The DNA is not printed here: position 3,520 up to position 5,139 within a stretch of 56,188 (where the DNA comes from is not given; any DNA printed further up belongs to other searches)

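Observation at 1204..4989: Isolated sctN-sctO-sctP-sctQ injectisome sub-operon in an alphaproteobacterial-looking, AT-rich genome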

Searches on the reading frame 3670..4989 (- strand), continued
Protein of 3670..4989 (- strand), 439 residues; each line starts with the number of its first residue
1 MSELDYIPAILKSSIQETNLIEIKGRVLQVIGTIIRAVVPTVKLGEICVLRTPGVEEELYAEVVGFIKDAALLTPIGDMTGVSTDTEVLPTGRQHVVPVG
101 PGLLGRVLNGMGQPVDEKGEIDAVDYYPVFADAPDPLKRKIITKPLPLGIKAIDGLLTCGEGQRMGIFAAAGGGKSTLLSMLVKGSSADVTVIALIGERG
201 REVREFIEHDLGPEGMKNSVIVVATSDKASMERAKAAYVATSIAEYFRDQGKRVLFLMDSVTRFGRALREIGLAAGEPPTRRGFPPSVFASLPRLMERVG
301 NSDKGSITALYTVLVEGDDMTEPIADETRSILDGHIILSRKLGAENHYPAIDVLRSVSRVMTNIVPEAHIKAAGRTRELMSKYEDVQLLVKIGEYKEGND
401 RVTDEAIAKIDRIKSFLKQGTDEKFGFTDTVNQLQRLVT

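Call 48: search_protein_families(library=pfam, proteins=[L128:5235-5543:-, L128:5554-8688:-, L128:8772-9221:+, L128:9270-9908:+, L128:11489-12499:+, L128:12888-13685:-, L128:13722-14312:-, L126:7097-8140:-, L126:12456-12878:-, L126:13425-14669:-], max_evalue=0.05)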
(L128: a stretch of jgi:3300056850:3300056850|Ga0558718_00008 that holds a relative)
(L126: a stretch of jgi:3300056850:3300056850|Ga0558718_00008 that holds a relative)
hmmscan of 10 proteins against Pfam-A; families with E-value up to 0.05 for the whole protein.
L128:5235-5543:- (102 aa): 1 family
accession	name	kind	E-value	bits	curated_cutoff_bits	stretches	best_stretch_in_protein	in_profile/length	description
PF21771.2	CFAP58_CC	-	0.028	13.9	27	1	10-74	179-239/306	CFAP58 central coiled coil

L128:5554-8688:- (1044 aa): 1 family
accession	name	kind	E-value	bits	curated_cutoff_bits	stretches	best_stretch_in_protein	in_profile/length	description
PF09802.14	Sec66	-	0.015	15.3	22.1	0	996-1043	99-146/180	Preprotein translocase subunit Sec66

L128:8772-9221:+ (149 aa): 7 families
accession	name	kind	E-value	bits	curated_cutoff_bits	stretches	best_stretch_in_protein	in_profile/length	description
PF14559.12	TPR_19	-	1.9e-07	31.8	25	1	40-102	2-63/68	Tetratricopeptide repeat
PF09613.16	HrpB1_HrpK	-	2.6e-05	24.3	29.3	1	21-132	3-112/126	Bacterial type III secretion protein (HrpB1_HrpK)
PF13174.12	TPR_6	-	0.00031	21.6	26.3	0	104-124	6-26/33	Tetratricopeptide repeat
PF23914.1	TPR_CcmH_CycH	-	0.014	15.7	42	0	40-124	61-147/158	Cytochrome c-type biogenesis protein H TPR domain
PF25062.1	ARM_TT21_N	-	0.026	14.7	40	0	69-142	106-179/222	Tetratricopeptide repeat protein 21 N-terminal ARM repeat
PF13428.12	TPR_14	-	0.029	15.5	23.5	0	38-63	10-35/44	Tetratricopeptide repeat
PF04733.20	Coatomer_E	-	0.043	13.7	21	1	44-135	182-273/290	Coatomer epsilon subunit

L128:9270-9908:+ (212 aa): 1 family
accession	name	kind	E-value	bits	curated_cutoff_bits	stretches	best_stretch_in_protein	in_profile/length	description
PF08145.17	BOP1NT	-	0.045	14.1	29.6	1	40-111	36-107/259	BOP1NT (NUC169) domain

L128:11489-12499:+ (336 aa): 3 families
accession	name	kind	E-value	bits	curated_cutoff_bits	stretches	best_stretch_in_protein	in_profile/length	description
PF06635.17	T3SS_SCTL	-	1.6e-11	44.5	23.3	1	20-196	20-195/206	Type 3 secretion system stator protein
PF02108.21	FliH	-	1.7e-10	41.3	24.1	1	88-192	22-125/128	Flagellar assembly protein FliH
PF06188.17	HrpE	-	0.013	15.9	23.5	1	19-152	19-152/191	HrpE/YscL/FliH and V-type ATPase subunit E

L128:12888-13685:- (265 aa): 2 families
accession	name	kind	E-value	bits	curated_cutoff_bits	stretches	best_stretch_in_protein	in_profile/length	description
PF03372.29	Exo_endo_phos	-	9.9e-27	94.5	24.5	1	4-256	1-225/225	Endonuclease/Exonuclease/phosphatase family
PF14529.12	Exo_endo_phos_2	-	0.00013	22.3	27.4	1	126-259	14-116/117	Endonuclease-reverse transcriptase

L128:13722-14312:- (196 aa): 1 family
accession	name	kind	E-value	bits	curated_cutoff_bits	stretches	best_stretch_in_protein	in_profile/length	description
PF17032.10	Zn_ribbon_15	-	2.6e-05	25.4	28.9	1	19-65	2-50/73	zinc-ribbon family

L126:7097-8140:- (347 aa): 6 families
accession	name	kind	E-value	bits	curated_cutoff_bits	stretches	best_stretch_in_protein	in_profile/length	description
PF23598.1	LRR_14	-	5e-13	49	40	1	220-283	42-105/353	Leucine-rich repeat region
PF13855.12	LRR_8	-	2.3e-07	30.9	27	2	205-259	4-60/61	Leucine rich repeat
PF12799.13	LRR_4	-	8.7e-05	23.1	27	1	226-265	2-40/44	Leucine Rich repeats (2 copies)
PF00560.39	LRR_1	-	8.9e-05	22.3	20.6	0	250-271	2-23/23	Leucine Rich Repeat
PF23286.1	LRR_13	-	0.02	15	30.1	1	206-272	7-74/210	Disease resistance protein RPS4B-like, leucine-rich repeats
PF25019.1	LRR_R13L1-DRL21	-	0.03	14.7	27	0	223-278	67-123/127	R13L1/DRL21 LRRs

L126:12456-12878:- (140 aa): 1 family
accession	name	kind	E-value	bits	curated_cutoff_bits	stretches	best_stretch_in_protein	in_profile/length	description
PF05656.20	DUF805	-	0.0032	18.3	25.7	1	11-104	5-100/111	Protein of unknown function (DUF805)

L126:13425-14669:- (414 aa): 1 family
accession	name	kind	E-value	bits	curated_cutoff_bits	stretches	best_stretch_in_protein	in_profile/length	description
PF18974.5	DUF5710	-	1.7e-15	56.9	26.5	1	10-53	1-44/44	Domain of unknown function (DUF5710)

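Call 54: search_solved_structures(query=window:3670-4989:-, max_evalue=1e-50)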
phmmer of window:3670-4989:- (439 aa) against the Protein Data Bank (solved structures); distinct sequences matched with E-value up to 1e-50: 30.
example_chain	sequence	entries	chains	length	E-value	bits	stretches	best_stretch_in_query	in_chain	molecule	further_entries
9e58_A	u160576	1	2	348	2.2e-154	517.6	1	94-437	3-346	Type 3 secretion system ATPase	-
9dmd_A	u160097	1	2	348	1.5e-153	514.9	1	94-437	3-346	Type 3 secretion system ATPase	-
6njo_A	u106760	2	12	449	2.8e-123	415.2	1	21-438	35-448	Translocator EscN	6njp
2obl_A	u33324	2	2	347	5.4e-116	391.2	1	94-438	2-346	EscN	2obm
4nph_A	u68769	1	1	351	1e-110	373.8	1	97-438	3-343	Probable secretion system apparatus ATP synthase SsaN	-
9wd4_A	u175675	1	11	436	4.1e-109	368.5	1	22-437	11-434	Type 3 secretion system ATPase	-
9wf0_A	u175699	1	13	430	5.4e-109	368.1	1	28-437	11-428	Type 3 secretion system ATPase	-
2dpy_A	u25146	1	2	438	4.5e-104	351.9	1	24-434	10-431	Flagellum-specific ATP synthase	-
5b0o_A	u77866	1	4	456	4.6e-104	351.9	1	24-434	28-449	Flagellum-specific ATP synthase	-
5ybh_A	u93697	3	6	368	1.1e-100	340.7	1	88-428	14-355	Probable ATP synthase SpaL/MxiB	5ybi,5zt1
5swj_A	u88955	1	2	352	1.1e-99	337.4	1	98-428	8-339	Probable ATP synthase SpaL/MxiB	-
6n76_A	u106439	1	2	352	5.6e-99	335.1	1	98-428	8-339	ATP synthase SpaL/MxiB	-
6n72_A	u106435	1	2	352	5.6e-99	335.1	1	98-428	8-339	ATP synthase SpaL/MxiB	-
6n74_A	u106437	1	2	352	5.7e-99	335.1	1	98-428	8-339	ATP synthase SpaL/MxiB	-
6n6z_A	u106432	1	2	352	5.7e-99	335.1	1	98-428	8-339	Probable ATP synthase SpaL/MxiB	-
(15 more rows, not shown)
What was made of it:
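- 3670..4989 (-): sctN, injectisome ATPase (439 aa). The best PDB hits are T3SS ATPases at 518 bits, against 352 bits for FliI (call 54).
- On Non-flagellar type III secretion system (injectisome): PDB ranking agrees (call 54).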

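Call 59: search_protein_families(library=pfam, proteins=[L123:2438-3343:+, L088:2905-4392:+, L088:4404-4721:+, L088:1631-2317:-, L087:1-528:+, L087:1033-1515:+, L087:11283-11843:+, L087:11848-12084:+, L126:19161-21065:+], max_evalue=0.05)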
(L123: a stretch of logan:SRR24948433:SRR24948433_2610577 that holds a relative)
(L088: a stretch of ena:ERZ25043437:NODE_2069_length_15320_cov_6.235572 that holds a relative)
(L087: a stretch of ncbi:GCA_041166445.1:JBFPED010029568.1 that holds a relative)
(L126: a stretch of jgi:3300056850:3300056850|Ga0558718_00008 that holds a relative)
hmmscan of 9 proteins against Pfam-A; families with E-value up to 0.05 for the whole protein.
L123:2438-3343:+ (302 aa): 2 families
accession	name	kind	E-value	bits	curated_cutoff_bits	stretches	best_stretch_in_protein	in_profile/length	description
PF13520.12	AA_permease_2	-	1.8e-29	103.4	27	1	15-300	1-294/427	Amino acid permease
PF00324.27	AA_permease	-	2.9e-22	79.4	24.6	1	24-295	6-298/470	Amino acid permease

L088:2905-4392:+ (495 aa): 1 family
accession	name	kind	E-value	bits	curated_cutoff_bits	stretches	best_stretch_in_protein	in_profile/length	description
PF02885.22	Glycos_trans_3N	-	0.026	14.7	26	0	310-333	3-26/63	Glycosyl transferase family, helical bundle domain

L088:4404-4721:+ (105 aa): 2 families
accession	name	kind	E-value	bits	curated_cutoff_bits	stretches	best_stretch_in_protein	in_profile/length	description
PF13675.11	PilJ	-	0.006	17.1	26.6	1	10-74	38-104/114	Type IV pili methyl-accepting chemotaxis transducer N-term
PF21774.3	NagJ_C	-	0.025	15.7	28.3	1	1-70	2-68/114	Hyaluronidase post-catalytic domain-like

L088:1631-2317:- (228 aa): 1 family
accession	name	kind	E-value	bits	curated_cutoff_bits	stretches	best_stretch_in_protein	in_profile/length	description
PF07554.19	FIVAR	-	0.049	14.7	29.2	0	13-50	7-45/71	FIVAR domain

L087:1-528:+ (175 aa): 4 families
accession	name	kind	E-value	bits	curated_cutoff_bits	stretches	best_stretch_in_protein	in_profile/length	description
PF13561.12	adh_short_C2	-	7.4e-29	101.4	27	1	1-166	72-229/236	Enoyl-(Acyl carrier protein) reductase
PF00106.31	adh_short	-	4.9e-25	88.6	26.6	1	1-122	78-193/195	short chain dehydrogenase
PF08643.16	DUF1776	-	0.037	13.9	25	1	23-109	112-197/294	Fungal family of unknown function (DUF1776)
PF02645.21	DegV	-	0.043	13.6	27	0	2-85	26-110/280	Uncharacterised protein, DegV family COG1307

L087:1033-1515:+ (160 aa): 1 family
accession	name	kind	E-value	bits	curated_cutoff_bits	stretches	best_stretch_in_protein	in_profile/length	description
PF17001.10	T3SS_basalb_I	-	0.0001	23.1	32.4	1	37-160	1-94/94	Type III secretion basal body protein I, YscI, HrpB, PscI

L087:11283-11843:+ (186 aa): 6 families
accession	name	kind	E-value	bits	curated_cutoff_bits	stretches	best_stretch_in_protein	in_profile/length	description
PF00561.26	Abhydrolase_1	-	1.4e-05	25.4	25.8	1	53-158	2-108/245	alpha/beta hydrolase fold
PF12146.15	Hydrolase_4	-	8.5e-05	22.4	27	1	52-160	5-117/239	Serine aminopeptidase, S33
PF06888.18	Put_Phosphatase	-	0.00037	20.4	27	1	43-170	9-141/234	Putative Phosphatase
PF05377.16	FlaC_arch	-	0.0067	17.2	27.8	1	78-119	11-50/55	Flagella accessory protein C (FlaC)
PF07224.18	Chlorophyllase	-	0.018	14.3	26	1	53-139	44-134/301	Chlorophyllase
PF12697.13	Abhydrolase_6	-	0.022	15.9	26.3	1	54-156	1-97/217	Alpha/beta hydrolase family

L087:11848-12084:+ (78 aa): 0 families

L126:19161-21065:+ (635 aa): 7 families
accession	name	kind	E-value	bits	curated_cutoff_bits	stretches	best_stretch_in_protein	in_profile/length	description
PF08238.18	Sel1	-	4.8e-138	445.2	30.7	13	199-235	1-36/36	Sel1 repeat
PF07120.17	DUF1376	-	1.3e-09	38.7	30.1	0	204-253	27-76/86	Protein of unknown function (DUF1376)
PF05383.23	La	-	4.3e-05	23.7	37.1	0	503-515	5-17/59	La domain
PF18618.6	HP0268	-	0.00011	23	25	0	576-599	31-54/80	HP0268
PF02607.22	B12-binding_2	-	0.00011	22.7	23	0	149-189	24-65/74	B12 binding domain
PF18354.7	SH3_18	-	0.0022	18.4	25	0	205-232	47-74/85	CarS bacterial SH3 domain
PF09114.16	MotA_activ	-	0.028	15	26.1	0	440-471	28-59/95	Transcription factor MotA, activation domain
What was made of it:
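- On Non-flagellar type III secretion system (injectisome): A 212-aa ORF lies between the TPR gene and sctJ, where sctI sits in L087 (T3SS_basalb_I, 1e-4; call 59).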

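Call 60: list_cluster_members(proteins=[L126:15896-16237:-, L126:14728-15228:-, L126:16376-18886:-, L126:12939-13361:+, L128:17304-17678:-, L128:17701-18867:-, L128:4212-5219:+, L001:17818-19512:+, L126:2067-3125:-, L126:4285-5634:+])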
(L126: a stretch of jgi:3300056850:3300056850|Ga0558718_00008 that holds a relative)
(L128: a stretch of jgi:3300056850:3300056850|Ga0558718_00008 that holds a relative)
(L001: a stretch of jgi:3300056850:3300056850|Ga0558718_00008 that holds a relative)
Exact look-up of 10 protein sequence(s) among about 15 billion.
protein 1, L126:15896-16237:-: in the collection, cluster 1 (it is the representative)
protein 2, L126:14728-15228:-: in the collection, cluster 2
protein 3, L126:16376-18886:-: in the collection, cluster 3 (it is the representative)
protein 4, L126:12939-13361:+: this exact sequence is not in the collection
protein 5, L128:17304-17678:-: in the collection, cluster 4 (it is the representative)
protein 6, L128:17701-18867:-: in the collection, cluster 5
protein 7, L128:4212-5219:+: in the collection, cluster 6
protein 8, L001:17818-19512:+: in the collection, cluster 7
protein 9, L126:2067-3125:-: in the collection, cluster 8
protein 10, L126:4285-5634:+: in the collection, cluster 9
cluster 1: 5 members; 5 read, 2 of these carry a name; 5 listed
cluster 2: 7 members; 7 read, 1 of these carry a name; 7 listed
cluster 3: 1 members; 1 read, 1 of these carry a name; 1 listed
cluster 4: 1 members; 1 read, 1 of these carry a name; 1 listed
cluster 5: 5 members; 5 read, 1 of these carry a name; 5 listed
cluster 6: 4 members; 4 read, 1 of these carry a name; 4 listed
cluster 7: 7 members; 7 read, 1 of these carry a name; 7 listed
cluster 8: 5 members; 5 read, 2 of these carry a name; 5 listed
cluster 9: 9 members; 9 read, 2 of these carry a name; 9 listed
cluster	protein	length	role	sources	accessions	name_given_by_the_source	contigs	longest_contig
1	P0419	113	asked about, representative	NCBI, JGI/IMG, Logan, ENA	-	DNA-binding protein HU-beta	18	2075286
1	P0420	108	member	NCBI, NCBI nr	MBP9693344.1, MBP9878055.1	MAG: HU family DNA-binding protein [Alphaproteobacteria bacterium] | HU family DNA-binding protein [Alphaproteobacteria bacterium]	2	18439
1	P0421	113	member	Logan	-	-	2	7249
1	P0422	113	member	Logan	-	-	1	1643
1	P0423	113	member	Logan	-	-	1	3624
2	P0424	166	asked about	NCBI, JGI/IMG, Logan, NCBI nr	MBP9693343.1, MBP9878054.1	MAG: cold shock domain-containing protein [Alphaproteobacteria bacterium] | CspA family cold shock protein | cold shock domain-containing protein [Alphaproteobacteria bacterium]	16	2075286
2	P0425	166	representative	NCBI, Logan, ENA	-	-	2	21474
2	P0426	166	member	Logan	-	-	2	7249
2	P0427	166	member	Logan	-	-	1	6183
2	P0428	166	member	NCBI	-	-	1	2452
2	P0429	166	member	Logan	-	-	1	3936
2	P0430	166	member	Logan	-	-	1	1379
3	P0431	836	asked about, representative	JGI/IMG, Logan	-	ATP-dependent Lon protease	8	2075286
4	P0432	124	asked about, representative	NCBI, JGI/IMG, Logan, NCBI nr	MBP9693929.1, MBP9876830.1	MAG: glycine cleavage system protein GcvH [Alphaproteobacteria bacterium] | glycine cleavage system H protein | glycine cleavage system protein GcvH [Alphaproteobacteria bacterium]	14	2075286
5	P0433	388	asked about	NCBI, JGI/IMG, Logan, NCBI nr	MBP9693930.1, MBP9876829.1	MAG: glycine cleavage system aminomethyltransferase GcvT [Alphaproteobacteria bacterium] | aminomethyltransferase | glycine cleavage system aminomethyltransferase GcvT [Alphaproteobacteria bacterium]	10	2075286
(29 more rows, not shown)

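Call 70: search_protein_families(library=pfam, proteins=[L047:6428-8173:+, L047:8470-8718:+, L047:8791-9219:+, L047:9226-9873:+, L047:11293-11787:+, L047:11791-13410:+, L047:13539-14225:+, L047:14283-15431:+, L047:15438-17051:+, L047:17881-18738:+], max_evalue=0.01)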
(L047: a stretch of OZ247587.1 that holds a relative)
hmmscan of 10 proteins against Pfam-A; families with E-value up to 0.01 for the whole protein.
L047:6428-8173:+ (581 aa): 7 families
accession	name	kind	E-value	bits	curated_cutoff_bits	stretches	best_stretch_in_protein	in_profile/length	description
PF16697.10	Yop-YscD_cpl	-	6.4e-31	106.9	33.2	2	144-234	1-89/94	Inner membrane component of T3SS, cytoplasmic domain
PF00498.31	FHA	-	3.8e-28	98.2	20.7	2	164-229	2-67/67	FHA domain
PF22598.2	CdsD_PD2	-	4.7e-28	97.3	27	1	380-440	1-61/61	CdsD, periplasmic PD2 domain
PF23863.2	CdsD_PD1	-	9.5e-25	86.7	33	1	328-376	2-50/50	CdsD PD1 domain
PF23862.1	CdsD_C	-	2e-23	82.6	27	1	522-577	1-56/56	CdsD C-terminal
PF16693.10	Yop-YscD_ppl_1st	-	0.0045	17.1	24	0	408-430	28-50/62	YscD/CdsD-like Bon-like domain 1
PF16537.11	T2SSB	-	0.0045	17.1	28.4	0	538-577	19-59/60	Type II secretion system protein B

L047:8470-8718:+ (82 aa): 1 family
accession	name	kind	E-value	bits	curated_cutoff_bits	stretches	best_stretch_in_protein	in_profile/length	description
PF22944.1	DGKD_4H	-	0.0036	18.1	27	1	13-77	27-91/120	Diacylglycerol kinase delta, helical domain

L047:8791-9219:+ (142 aa): 9 families
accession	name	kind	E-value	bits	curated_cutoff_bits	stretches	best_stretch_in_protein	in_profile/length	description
PF14559.12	TPR_19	-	1.2e-05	26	25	1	61-117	7-63/68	Tetratricopeptide repeat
PF07719.23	TPR_2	-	0.00015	22.1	27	1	50-78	6-34/34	Tetratricopeptide repeat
PF13181.12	TPR_8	-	0.00017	21.9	25.7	0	17-44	7-34/34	Tetratricopeptide repeat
PF09613.16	HrpB1_HrpK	-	0.00045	20.3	29.3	1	20-95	20-95/126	Bacterial type III secretion protein (HrpB1_HrpK)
PF00515.34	TPR_1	-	0.00063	19.9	27.8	1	50-78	6-34/34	Tetratricopeptide repeat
PF13428.12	TPR_14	-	0.0014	19.5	23.5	0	51-86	7-42/44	Tetratricopeptide repeat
PF13432.12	TPR_16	-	0.0017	19.2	32.7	1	28-78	14-64/65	Tetratricopeptide repeat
PF24575.1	TPR_Slam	-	0.0025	18.7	35.2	1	41-93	43-93/104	Surface lipoprotein assembly modifier, N-terminal TPR repeats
PF22871.2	AimR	-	0.0078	15.8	26.7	0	51-133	137-220/309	AimR transcriptional regulator-like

L047:9226-9873:+ (215 aa): 1 family
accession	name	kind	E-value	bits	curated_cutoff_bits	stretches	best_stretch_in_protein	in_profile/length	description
PF17001.10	T3SS_basalb_I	-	0.0061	17.4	32.4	1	138-214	17-94/94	Type III secretion basal body protein I, YscI, HrpB, PscI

L047:11293-11787:+ (164 aa): 2 families
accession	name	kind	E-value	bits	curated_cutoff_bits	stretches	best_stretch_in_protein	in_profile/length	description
PF16789.10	YscO-like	-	3.7e-53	180.2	27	1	4-162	3-161/161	YscO-like protein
PF20607.3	DUF6800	-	0.0033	18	25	1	52-77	11-36/43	Family of unknown function (DUF6800)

L047:11791-13410:+ (539 aa): 0 families

L047:13539-14225:+ (228 aa): 0 families

L047:14283-15431:+ (382 aa): 1 family
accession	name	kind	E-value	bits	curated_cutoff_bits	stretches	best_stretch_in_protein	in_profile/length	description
PF01052.25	FliMN_C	-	2.7e-20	72.5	23.8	1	314-380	5-71/73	Type III flagellar switch regulator (C-ring) FliN C-term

L047:15438-17051:+ (537 aa): 10 families
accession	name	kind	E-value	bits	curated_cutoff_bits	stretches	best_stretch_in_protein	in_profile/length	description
PF00069.31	Pkinase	-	5.3e-43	147.7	31.7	1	32-270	1-241/263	Protein kinase domain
PF07714.23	PK_Tyr_Ser-Thr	-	8e-33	114.3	23.1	1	52-240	25-211/258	Protein tyrosine and serine/threonine kinase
PF07228.17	SpoIIE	-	6.5e-10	39.7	25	1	341-517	3-174/192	Stage II sporulation protein E (SpoIIE)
PF03109.22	ABC1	-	2.7e-06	27.1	22.9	1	107-182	145-220/244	ABC1 atypical kinase-like domain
PF01636.29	APH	-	7e-05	23.1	23.2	1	141-178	158-199/239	Phosphotransferase enzyme family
PF01163.29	RIO1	-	0.00018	21.7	22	1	107-176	83-151/187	RIO domain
PF14531.12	Kinase-like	-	0.00044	20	25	1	129-233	145-250/289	Kinase-like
PF12330.14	Haspin_kinase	-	0.0013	18.3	25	1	105-181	185-258/364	Haspin like kinase domain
PF17667.7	Pkinase_fungal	-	0.0021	17.3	24.1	1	130-203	287-363/387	Fungal protein kinase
PF06293.20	Kdo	-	0.0036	17.2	21.3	1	115-174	103-167/207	Lipopolysaccharide kinase (Kdo/WaaP) family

L047:17881-18738:+ (285 aa): 1 family
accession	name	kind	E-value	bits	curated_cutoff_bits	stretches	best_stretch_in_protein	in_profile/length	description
PF13575.12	DUF4135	-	1.8e-05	24.6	29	1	2-48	75-127/378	Domain of unknown function (DUF4135)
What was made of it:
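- Closest known: Chlamydial T3SS. Same: In a Neptunochlamydia genome, N-O-P-?-Q is likewise preceded by no sctL and followed by no sctR; the order there is CdsD-?-TPR-I-N-O-P-?-Q-Pkn5 (call 70).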
